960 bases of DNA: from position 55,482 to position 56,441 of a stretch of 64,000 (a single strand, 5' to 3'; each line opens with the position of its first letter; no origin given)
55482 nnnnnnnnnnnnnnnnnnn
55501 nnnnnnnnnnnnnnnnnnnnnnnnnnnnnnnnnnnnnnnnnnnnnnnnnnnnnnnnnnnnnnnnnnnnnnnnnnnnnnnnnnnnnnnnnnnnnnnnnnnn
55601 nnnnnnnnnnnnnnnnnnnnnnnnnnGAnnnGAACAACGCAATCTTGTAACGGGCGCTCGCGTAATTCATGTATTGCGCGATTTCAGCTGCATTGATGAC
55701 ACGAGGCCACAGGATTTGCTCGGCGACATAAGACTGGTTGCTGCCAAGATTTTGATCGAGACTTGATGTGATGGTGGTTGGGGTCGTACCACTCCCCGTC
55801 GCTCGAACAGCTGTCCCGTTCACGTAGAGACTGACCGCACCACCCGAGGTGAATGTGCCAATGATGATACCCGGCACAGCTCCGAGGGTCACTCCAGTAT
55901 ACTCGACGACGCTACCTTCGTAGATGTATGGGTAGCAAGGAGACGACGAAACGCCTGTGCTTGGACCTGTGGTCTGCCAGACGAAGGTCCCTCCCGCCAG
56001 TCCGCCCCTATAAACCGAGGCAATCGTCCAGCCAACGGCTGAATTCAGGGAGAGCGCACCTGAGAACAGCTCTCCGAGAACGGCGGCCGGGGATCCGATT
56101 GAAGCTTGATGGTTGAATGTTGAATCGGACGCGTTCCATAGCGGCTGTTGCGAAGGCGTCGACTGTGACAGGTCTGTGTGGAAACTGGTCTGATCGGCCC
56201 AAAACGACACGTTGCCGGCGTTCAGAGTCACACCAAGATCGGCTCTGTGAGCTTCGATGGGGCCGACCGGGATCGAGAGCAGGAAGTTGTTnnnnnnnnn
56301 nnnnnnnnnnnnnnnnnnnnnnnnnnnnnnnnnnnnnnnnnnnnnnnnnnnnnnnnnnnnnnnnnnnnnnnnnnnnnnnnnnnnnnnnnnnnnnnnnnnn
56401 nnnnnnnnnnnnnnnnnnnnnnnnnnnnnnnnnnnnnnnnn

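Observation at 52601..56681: Three tandem fibre paralogs: conserved N-terminal anchor, swapped C-terminal binding domains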

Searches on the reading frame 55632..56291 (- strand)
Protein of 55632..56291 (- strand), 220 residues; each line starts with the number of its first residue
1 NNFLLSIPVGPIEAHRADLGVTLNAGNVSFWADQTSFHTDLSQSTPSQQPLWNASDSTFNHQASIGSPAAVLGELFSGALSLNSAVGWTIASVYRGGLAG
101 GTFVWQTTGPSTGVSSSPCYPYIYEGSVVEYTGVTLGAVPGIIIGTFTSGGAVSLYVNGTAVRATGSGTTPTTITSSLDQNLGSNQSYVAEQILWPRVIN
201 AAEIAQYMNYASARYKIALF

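Call 37: find_homologous_proteins(query=window:55632-56291:-, max_evalue=0.001)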
Query window:55632-56291:- (220 aa): 3 proteins with E <= 0.001 among 1171 candidates.
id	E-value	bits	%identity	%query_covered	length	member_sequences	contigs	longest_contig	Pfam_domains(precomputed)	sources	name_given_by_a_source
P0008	1.4e-137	474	100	100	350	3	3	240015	-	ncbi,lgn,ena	-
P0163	1.9e-69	252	57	100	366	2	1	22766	-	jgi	jgi:hypothetical protein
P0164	9.3e-9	53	28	98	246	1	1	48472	-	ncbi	-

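Call 59: search_solved_structures(query=A9, max_evalue=10, show_alignments=1)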
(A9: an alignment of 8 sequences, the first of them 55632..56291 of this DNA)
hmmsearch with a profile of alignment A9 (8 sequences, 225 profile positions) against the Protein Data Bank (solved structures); distinct sequences matched with E-value up to 10: 0.

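Call 60: search_protein_families(library=pfam, alignment_id=A9, max_evalue=1)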
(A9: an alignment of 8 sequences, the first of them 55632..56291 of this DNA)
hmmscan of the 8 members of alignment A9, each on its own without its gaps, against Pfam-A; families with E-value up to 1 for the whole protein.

A. member 1, window:55632-56291:- (220 aa): 1 family
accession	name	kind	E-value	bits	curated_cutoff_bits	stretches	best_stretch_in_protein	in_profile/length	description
PF13385.13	Laminin_G_3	-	0.0076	16.8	27.6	1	144-205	85-151/151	Concanavalin A-like lectin/glucanases superfamily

B. families by the number of members that match (of 8 scanned): 3 families
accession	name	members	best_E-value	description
PF13385.13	Laminin_G_3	2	0.0076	Concanavalin A-like lectin/glucanases superfamily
PF16300.11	WD40_4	1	0.26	Type of WD40 repeat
PF11981.13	DUF3482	1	0.41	Domain of unknown function (DUF3482)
